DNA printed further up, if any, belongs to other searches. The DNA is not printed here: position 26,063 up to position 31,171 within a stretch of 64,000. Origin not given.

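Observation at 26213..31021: Stand-alone 1602-aa fusion of a sacsin-like GHKL ATPase with a C-terminal SF2 DEAH helicase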

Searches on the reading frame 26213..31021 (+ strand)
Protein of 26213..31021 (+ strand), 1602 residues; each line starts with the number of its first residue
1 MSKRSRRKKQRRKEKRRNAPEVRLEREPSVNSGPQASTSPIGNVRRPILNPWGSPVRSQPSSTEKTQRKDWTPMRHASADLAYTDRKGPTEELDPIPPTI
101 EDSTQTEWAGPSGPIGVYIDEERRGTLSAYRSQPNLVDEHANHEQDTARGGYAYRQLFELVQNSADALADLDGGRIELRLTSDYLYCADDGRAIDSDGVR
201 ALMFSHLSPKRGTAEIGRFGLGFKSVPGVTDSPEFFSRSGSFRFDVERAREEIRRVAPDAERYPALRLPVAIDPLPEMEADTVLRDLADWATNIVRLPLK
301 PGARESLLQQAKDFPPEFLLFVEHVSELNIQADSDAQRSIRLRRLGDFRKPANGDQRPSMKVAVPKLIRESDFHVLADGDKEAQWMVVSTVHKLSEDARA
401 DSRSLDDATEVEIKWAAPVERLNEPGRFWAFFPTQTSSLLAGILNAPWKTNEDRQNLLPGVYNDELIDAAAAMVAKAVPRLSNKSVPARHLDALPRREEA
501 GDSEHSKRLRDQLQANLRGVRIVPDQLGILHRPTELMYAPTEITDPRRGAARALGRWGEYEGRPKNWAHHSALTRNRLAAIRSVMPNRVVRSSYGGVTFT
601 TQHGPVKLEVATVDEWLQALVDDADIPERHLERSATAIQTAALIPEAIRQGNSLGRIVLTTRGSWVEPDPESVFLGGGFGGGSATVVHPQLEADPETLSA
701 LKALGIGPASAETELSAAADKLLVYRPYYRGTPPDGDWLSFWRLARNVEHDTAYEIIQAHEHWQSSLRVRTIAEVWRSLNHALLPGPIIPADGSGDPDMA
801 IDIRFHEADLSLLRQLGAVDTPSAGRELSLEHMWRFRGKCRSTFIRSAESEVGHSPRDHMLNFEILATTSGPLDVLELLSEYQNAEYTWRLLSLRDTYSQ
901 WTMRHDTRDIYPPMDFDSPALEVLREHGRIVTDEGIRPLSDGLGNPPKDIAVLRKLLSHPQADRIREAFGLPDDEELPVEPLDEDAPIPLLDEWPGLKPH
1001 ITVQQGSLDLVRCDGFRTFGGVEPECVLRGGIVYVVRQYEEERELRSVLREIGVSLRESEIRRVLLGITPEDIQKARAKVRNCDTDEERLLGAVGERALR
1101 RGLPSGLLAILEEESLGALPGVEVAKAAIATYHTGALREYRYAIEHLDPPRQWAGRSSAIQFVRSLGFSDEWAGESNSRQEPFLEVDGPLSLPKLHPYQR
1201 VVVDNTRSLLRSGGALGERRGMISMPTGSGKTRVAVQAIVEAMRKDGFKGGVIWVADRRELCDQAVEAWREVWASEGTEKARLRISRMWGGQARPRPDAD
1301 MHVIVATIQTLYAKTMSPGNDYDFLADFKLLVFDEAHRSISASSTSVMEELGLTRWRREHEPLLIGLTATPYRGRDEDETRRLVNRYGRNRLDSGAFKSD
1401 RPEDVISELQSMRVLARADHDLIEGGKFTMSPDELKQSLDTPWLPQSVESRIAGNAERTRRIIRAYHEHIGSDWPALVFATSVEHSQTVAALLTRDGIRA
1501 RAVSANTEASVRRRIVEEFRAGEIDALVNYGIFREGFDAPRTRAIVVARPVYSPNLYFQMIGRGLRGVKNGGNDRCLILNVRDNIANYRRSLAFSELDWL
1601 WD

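Call 4: search_protein_families(library=pfam, proteins=[window:26213-31021:+], max_evalue=0.1)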
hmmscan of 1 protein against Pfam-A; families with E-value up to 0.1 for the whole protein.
window:26213-31021:+ (1602 aa): 7 families
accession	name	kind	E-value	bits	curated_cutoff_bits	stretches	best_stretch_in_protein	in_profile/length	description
PF04851.21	ResIII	-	3.5e-27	95.8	22.5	1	1194-1373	3-164/164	Type III restriction enzyme, res subunit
PF00270.35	DEAD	-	1.4e-16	61.1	26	1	1219-1372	15-161/167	DEAD/DEAH box helicase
PF00271.37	Helicase_C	-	3.4e-12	47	23.5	1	1469-1566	11-108/110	Helicase conserved C-terminal domain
PF18766.7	SWI2_SNF2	-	7.7e-09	36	26.7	1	1217-1382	17-165/221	SWI2/SNF2 ATPase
PF25794.1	SACS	-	2.1e-05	24.9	32.8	1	212-241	95-124/247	Sacsin domain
PF21090.3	P-loop_SecA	-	0.01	15.9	27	1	1456-1510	16-70/205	SecA P-loop domain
PF02518.31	HATPase_c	-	0.037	14.9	26.4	0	156-226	9-80/111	Histidine kinase-, DNA gyrase B-, and HSP90-like ATPase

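Call 5: search_protein_families(library=padloc, proteins=[window:26213-31021:+], max_evalue=0.1)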
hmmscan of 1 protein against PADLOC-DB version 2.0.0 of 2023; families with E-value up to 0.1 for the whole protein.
window:26213-31021:+ (1602 aa): 43 families (the best 25 are shown)
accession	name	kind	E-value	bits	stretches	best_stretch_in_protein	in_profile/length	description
PDLC03964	TmtA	-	3.9e-50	169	1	118-545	12-421/1538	-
PDLC03971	TmtA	-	2.5e-43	145.9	1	132-524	33-449/1782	-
PDLC03965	TmtA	-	2.4e-36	123.2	1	146-742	23-473/1370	-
PDLC03968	TmtA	-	5.3e-30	101.9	1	153-542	75-432/1486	-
PDLC03972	TmtA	-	2.3e-27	93.5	1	157-543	45-406/1302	-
PDLC03966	TmtA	-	5.9e-25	85.3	1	151-502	41-399/1655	-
PDLC02707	PbeA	-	5.9e-23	79.3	2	1218-1389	268-431/672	PbeA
PDLC03969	TmtA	-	2.2e-17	60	1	213-542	102-410/1563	-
PDLC02704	PbeA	-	4.4e-16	56.5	2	1219-1389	271-436/682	PbeA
PDLC03659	mREase_IV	-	5.9e-15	52.2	1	1214-1596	235-577/945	Type IV methyl-directed restriction enzyme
PDLC03658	mREase_IV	-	1.2e-14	51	2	1457-1589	433-562/953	Type IV methyl-directed restriction enzyme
PDLC02870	DpdF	-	1.7e-10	38.1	1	1459-1566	212-319/534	DpdF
PDLC02706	PbeA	-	3.8e-10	37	2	1218-1387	285-447/722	PbeA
PDLC03970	TmtA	-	5.2e-10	35.9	1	154-226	63-131/1552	-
PDLC03047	REase_I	-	3.2e-09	33.1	2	1218-1373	363-493/1107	Type I restriction enzyme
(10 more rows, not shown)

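Call 6: search_protein_families(library=ncbifam, proteins=[window:26213-31021:+], max_evalue=0.1)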
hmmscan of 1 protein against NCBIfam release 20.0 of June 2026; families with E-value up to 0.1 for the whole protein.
window:26213-31021:+ (1602 aa): 25 families
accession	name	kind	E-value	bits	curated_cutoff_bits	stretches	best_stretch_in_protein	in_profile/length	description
NF053632.1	heli_RadD_YejH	equivalog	1.3e-31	109.6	720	1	1194-1584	2-357/573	DNA repair helicase RadD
NF047352.1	P_loop_sacsin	domain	4.7e-17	62.2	50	1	155-235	2-79/80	sacsin N-terminal ATP-binding-like domain-containing protein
TIGR04095.1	dnd_restrict_1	equivalog_domain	4.1e-15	55.7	600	2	1219-1389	25-186/451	DNA phosphorothioation system restriction enzyme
NF010337.0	PRK13766.1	equivalog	1.8e-14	52.8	610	2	1219-1385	31-185/781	Hef nuclease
NF008521.0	PRK11448.1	equivalog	7.4e-14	50.7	729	1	1194-1339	413-552/1123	type I restriction-modification system endonuclease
NF046051.1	restrict_EcoAI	equivalog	1.1e-13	50.5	550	1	1198-1379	161-321/768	EcoAI/FtnUII family type I restriction enzme subunit R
TIGR00614.1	recQ_fam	subfamily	3.7e-07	29.3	219.8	1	1437-1590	194-340/470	RecQ family ATP-dependent DNA helicase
NF041063.1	DpdF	equivalog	8.5e-07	27.9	550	1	1453-1566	360-471/813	protein DpdF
TIGR00348.1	hsdR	subfamily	1.1e-06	27.5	284.55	1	1214-1380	263-417/674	HsdR family type I site-specific deoxyribonuclease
NF008744.0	PRK11776.1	equivalog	1.8e-06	26.8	524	1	1475-1571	244-340/460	ATP-dependent RNA helicase DbpA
NF007882.0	PRK10590.1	equivalog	9.2e-06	24.8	743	1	1474-1571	245-343/456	ATP-dependent RNA helicase RhlE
NF008394.0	PRK11192.1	equivalog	1.4e-05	24.1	507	0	1215-1359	37-182/441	ATP-dependent RNA helicase SrmB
NF003673.1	PRK05298.1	equivalog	2.2e-05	23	743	1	1461-1546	431-516/653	excinuclease ABC subunit UvrB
NF053636.1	DDHlcsCsdAPsy1082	equivalog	4.3e-05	22.2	890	1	1476-1563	246-333/512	DEAD/DEAH box helicase CsdA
TIGR00631.1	uvrb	equivalog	8.7e-05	20.9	750.1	1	1476-1543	446-513/658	excinuclease ABC subunit UvrB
NF045503.1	repair_heli_XPB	equivalog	0.0032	16.1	610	1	1194-1534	183-474/548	DNA repair helicase XPB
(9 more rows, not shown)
